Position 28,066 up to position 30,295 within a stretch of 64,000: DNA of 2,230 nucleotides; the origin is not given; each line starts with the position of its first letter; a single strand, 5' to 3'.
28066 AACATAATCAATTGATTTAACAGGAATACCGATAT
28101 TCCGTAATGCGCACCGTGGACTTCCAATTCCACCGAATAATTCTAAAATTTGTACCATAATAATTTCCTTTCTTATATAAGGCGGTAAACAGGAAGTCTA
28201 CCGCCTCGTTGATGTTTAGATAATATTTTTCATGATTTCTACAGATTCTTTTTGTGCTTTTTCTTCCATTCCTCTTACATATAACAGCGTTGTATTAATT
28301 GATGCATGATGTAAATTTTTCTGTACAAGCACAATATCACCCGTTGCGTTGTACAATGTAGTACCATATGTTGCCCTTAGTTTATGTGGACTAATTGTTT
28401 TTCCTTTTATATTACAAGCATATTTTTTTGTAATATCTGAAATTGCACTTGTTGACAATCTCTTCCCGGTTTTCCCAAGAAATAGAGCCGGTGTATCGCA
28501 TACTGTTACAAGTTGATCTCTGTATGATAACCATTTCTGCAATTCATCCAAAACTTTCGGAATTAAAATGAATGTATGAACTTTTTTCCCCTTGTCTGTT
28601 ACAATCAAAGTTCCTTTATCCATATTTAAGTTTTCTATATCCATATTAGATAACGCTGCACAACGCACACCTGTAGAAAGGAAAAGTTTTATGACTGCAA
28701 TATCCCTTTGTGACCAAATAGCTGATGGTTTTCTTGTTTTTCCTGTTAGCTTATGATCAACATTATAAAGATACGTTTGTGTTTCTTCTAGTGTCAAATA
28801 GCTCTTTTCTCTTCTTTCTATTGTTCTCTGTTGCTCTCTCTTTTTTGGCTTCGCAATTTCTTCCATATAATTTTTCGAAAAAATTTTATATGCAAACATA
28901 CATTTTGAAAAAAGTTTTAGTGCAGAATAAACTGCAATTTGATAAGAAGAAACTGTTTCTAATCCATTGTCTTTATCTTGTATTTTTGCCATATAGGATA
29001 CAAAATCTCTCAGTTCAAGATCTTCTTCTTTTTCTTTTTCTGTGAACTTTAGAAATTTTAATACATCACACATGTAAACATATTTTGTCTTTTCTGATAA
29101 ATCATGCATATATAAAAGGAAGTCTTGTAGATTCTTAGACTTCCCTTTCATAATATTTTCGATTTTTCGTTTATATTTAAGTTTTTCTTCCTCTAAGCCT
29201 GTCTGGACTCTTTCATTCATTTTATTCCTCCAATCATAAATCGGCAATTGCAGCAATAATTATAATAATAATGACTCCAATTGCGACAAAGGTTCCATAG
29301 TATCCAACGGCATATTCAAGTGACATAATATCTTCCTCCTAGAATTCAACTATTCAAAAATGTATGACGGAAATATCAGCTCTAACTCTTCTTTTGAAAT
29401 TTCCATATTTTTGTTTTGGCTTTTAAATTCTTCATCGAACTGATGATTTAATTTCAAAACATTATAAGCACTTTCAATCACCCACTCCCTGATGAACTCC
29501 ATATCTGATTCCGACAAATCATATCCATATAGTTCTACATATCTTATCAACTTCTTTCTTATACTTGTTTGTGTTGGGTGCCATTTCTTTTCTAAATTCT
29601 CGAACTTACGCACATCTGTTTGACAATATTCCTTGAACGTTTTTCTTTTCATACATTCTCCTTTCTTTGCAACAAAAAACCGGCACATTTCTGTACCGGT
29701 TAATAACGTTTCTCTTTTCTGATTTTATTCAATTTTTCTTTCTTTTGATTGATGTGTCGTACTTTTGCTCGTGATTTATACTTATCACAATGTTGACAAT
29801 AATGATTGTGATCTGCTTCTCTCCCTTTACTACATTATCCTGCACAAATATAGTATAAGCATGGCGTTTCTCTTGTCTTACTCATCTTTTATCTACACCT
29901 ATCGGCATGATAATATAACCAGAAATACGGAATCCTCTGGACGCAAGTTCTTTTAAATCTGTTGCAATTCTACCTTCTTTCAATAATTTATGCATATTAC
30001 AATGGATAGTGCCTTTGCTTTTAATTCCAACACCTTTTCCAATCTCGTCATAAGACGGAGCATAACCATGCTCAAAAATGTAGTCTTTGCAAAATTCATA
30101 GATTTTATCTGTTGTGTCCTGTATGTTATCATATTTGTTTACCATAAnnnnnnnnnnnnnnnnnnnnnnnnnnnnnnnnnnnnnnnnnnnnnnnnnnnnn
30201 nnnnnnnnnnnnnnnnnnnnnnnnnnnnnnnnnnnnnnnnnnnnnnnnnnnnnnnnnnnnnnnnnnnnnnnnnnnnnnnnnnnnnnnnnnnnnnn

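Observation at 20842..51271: Dispersed 16-bp palindrome TGAAA-N6-TTTCA immediately upstream of the Shine-Dalgarno at more than 20 gene junctions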

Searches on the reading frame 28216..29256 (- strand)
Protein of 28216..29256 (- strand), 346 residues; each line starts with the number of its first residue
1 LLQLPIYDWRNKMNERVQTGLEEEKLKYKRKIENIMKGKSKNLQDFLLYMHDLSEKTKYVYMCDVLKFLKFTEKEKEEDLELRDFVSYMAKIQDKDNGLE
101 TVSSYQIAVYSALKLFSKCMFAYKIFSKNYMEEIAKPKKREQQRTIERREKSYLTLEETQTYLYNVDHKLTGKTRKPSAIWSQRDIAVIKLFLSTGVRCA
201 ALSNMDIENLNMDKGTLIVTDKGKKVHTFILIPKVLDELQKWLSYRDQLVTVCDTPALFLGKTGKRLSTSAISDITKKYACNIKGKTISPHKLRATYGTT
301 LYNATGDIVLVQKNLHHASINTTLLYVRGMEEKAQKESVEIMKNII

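Call 7: search_protein_families(library=phrogs, proteins=[window:28216-29256:-], max_evalue=0.00001)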
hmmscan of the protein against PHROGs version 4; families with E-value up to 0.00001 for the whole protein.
window:28216-29256:- (346 aa): 4 families
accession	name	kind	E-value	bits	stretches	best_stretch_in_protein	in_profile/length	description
phrog_1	-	integration and excision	4.8e-32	113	1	37-345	160-450/611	integrase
phrog_216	-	integration and excision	2e-26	93.8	1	108-337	17-232/301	integrase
phrog_7269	-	integration and excision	4e-07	30.9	1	280-335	21-75/89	integrase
phrog_7685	-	integration and excision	6.9e-07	30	1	251-346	146-239/240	integrase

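Call 39: search_protein_families(library=ncbifam, proteins=[window:28216-29220:-], max_evalue=0.01)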
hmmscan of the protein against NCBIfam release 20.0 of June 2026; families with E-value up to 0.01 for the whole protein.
window:28216-29220:- (334 aa): 11 families
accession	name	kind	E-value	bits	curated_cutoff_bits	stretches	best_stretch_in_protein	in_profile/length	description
NF040815.2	recomb_XerA_Arch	equivalog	5.6e-39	134.3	220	1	36-324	7-261/263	site-specific tyrosine recombinase/integron integrase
TIGR02224.1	recomb_XerC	equivalog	4.6e-36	124.7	335.15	1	33-316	5-276/295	tyrosine recombinase XerC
NF003462.0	PRK05084.1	equivalog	2.3e-35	122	267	1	111-330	130-356/360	tyrosine recombinase XerS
TIGR02225.1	recomb_XerD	equivalog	1.9e-31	109.5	329.6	1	33-318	5-275/290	site-specific tyrosine recombinase XerD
NF001399.0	PRK00283.1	subfamily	1.5e-29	103.2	279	1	32-322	13-288/300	tyrosine recombinase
NF002331.0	PRK01287.1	subfamily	2.6e-16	59.5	371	1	41-316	42-311/365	site-specific tyrosine recombinase XerC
TIGR02249.1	integrase_gron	subfamily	1.7e-10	40.8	265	2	273-322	256-305/315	integron integrase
NF007370.0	PRK09870.1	subfamily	6.2e-09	35.8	221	1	169-315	30-177/200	tyrosine-type DNA invertase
NF007371.0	PRK09871.1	subfamily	1.3e-08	34.6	222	1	140-315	5-172/198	tyrosine-type DNA invertase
NF011946.0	PRK15417.1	equivalog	4.3e-07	29.4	435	1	274-317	272-315/337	integron integrase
NF040693.1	recomb_GmtY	equivalog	3.1e-06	26.7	340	1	229-321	335-436/441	gamma-mobile-trio recombinase GmtY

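Call 40: search_protein_families(library=pfam, proteins=[window:28216-29220:-], max_evalue=0.01)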
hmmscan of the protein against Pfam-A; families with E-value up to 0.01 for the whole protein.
window:28216-29220:- (334 aa): 4 families
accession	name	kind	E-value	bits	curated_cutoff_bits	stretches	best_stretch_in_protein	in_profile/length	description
PF00589.27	Phage_integrase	-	5.7e-25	88.5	27.1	1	171-316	22-167/172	Phage integrase family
PF13495.12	Phage_int_SAM_4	-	0.001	19.9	27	1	38-104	11-74/85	Phage integrase, N-terminal SAM-like domain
PF24244.1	Iec3-like_M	-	0.0067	17.9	29.3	0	125-164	20-59/103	INO80 complex subunit 3-like, middle region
PF02899.23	Phage_int_SAM_1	-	0.0074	17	22.3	0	33-92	6-67/83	Phage integrase, N-terminal SAM-like domain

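Call 45: find_homologous_proteins(query=window:28216-29220:-, max_evalue=1e-10)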
Query window:28216-29220:- (334 aa): 191 proteins with E <= 1e-10 among 1739 candidates; the best 120 are listed.
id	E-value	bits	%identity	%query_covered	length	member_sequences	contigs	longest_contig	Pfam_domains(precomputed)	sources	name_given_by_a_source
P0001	2.6e-210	715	99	100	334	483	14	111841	PF00589.28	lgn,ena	-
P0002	1.6e-140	486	71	98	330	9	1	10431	PF00589.28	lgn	-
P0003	2.6e-98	347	79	59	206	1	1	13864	-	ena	-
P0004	3.2e-81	291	47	98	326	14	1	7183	PF00589.28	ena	-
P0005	2.1e-78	282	45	97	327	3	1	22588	PF00589.28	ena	-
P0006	6.2e-78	280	45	98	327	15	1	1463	PF13495.13,PF00589.28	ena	-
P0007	9.5e-78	280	44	98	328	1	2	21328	PF00589.28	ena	-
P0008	1.8e-77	279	44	98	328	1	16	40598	PF00589.28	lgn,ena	-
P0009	6.7e-77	277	44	98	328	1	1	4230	PF00589.28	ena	-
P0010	2.2e-76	275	44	98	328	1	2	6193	PF00589.28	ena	-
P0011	2.3e-76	275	45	98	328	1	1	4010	PF00589.28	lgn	-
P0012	1.3e-75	273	46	98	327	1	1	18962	PF13495.13,PF00589.28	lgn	-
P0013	2.1e-75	272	44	98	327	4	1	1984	PF00589.28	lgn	-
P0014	2.6e-75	272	44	98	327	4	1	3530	PF00589.28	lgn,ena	-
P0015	3.0e-75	271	45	98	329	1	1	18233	PF00589.28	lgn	-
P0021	6.0e-74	267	41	98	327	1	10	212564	PF00589.28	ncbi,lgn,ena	-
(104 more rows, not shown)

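Call 46: find_encoding_contigs(protein=P0021, flank=10000, max_places=2)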
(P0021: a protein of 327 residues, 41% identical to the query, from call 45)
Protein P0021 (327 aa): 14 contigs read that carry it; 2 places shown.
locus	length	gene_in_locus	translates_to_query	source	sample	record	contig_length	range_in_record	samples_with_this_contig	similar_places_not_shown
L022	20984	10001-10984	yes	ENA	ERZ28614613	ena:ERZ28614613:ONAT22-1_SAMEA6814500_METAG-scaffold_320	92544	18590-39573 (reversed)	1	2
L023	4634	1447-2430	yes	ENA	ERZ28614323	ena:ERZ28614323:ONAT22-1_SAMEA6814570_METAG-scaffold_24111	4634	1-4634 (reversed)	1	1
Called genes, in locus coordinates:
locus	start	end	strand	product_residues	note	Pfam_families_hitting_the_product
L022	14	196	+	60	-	PF18903:DUF5659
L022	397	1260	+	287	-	-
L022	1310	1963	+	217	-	PF13730:HTH_36, PF10544:T5orf172, PF13455:MUG113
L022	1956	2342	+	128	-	PF01541:GIY-YIG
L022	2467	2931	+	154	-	-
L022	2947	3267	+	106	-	-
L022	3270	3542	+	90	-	-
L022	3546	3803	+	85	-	-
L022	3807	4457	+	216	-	-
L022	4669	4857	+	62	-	-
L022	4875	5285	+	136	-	-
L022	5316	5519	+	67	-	-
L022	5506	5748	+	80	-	PF02229:PC4 (weak)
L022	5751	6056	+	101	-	-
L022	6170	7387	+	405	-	PF03235:GmrSD_N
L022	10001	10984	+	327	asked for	PF00589:Phage_integrase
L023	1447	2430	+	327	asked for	PF00589:Phage_integrase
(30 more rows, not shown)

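Call 47: find_encoding_contigs(protein=P0002, flank=10000, max_places=1)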
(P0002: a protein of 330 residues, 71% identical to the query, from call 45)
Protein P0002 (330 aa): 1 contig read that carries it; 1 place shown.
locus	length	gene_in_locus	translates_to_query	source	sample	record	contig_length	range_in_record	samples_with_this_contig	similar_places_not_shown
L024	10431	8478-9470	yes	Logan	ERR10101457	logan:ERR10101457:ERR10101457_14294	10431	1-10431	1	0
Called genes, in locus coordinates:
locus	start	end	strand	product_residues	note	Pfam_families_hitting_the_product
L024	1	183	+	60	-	?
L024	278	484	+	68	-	-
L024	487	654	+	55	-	-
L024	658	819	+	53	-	-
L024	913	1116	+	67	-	-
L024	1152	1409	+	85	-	-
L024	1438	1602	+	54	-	-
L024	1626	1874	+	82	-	-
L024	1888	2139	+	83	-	-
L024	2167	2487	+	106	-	-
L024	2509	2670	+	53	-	-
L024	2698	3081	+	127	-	-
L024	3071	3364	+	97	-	-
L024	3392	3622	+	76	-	-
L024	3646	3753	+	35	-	-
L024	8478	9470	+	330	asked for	PF00589:Phage_integrase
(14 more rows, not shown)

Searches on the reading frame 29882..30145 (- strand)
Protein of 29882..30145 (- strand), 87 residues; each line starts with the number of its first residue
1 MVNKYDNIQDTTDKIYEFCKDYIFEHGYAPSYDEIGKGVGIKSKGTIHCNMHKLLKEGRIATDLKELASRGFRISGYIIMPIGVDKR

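Call 39: search_protein_families(library=ncbifam, proteins=[window:29882-30145:-], max_evalue=0.01)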
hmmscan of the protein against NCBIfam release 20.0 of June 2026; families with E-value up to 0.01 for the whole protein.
window:29882-30145:- (87 aa): 1 family
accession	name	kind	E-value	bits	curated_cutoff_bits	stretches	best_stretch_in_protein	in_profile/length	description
TIGR00498.1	lexA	equivalog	1.2e-07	31.5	110.95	1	13-76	9-70/203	transcriptional repressor LexA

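Call 40: search_protein_families(library=pfam, proteins=[window:29882-30145:-], max_evalue=0.01)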
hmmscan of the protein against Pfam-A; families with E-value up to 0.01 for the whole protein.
window:29882-30145:- (87 aa): 1 family
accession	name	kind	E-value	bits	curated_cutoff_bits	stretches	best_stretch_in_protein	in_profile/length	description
PF01726.22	LexA_DNA_bind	-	3.5e-08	33.6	23.7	1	14-63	10-59/65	LexA DNA binding domain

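Call 52: find_homologous_proteins(query=window:29882-30145:-, max_evalue=0.001)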
Query window:29882-30145:- (87 aa): 8 proteins with E <= 0.001 among 9 candidates.
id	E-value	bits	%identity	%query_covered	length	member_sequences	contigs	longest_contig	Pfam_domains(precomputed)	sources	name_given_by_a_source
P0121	2.3e-52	192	100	100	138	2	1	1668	PF01726.23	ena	-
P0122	7.9e-52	190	98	100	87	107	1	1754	PF01726.23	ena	-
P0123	2.0e-50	186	95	100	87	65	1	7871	PF01726.23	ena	-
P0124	1.3e-40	155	77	100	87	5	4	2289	PF01726.23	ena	-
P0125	2.4e-40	154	79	100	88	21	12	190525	PF01726.23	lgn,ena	-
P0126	7.7e-37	143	75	100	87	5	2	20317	PF01726.23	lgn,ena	-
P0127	1.0e-36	142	74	100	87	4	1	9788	PF01726.23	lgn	-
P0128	2.9e-29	118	81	84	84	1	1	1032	-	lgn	-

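Call 53: find_encoding_contigs(protein=P0125, flank=10000, max_places=3)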
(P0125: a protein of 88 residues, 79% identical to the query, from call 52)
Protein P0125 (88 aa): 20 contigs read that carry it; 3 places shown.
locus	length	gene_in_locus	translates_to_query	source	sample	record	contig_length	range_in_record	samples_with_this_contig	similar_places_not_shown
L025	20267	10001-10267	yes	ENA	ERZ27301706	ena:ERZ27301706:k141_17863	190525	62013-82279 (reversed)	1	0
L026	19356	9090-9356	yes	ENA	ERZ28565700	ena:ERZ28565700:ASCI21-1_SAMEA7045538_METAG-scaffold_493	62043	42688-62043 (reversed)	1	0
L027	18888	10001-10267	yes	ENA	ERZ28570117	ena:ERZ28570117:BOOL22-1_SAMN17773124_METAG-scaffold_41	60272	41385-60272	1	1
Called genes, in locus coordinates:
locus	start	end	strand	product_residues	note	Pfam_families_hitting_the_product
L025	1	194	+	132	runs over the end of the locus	-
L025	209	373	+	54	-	-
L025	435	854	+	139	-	-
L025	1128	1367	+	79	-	-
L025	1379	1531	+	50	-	-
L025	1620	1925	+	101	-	-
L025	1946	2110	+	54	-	-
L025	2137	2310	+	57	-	-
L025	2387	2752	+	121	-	-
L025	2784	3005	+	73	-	-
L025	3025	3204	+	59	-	-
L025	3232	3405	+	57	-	-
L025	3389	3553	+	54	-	-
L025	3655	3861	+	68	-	-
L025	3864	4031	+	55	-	-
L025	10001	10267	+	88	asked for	PF01726:LexA_DNA_bind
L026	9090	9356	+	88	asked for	PF01726:LexA_DNA_bind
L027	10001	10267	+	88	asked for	PF01726:LexA_DNA_bind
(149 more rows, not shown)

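Call 88: search_solved_structures(query=window:29882-30145:-, max_evalue=0.1)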
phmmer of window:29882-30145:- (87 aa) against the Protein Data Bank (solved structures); distinct sequences matched with E-value up to 0.1: 2.
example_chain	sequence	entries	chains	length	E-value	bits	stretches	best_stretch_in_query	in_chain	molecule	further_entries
8s7g_A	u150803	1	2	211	0.00086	22.5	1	14-77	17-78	LexA repressor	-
1lea_A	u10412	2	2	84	0.049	16.9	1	13-74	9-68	LEXA REPRESSOR DNA BINDING DOMAIN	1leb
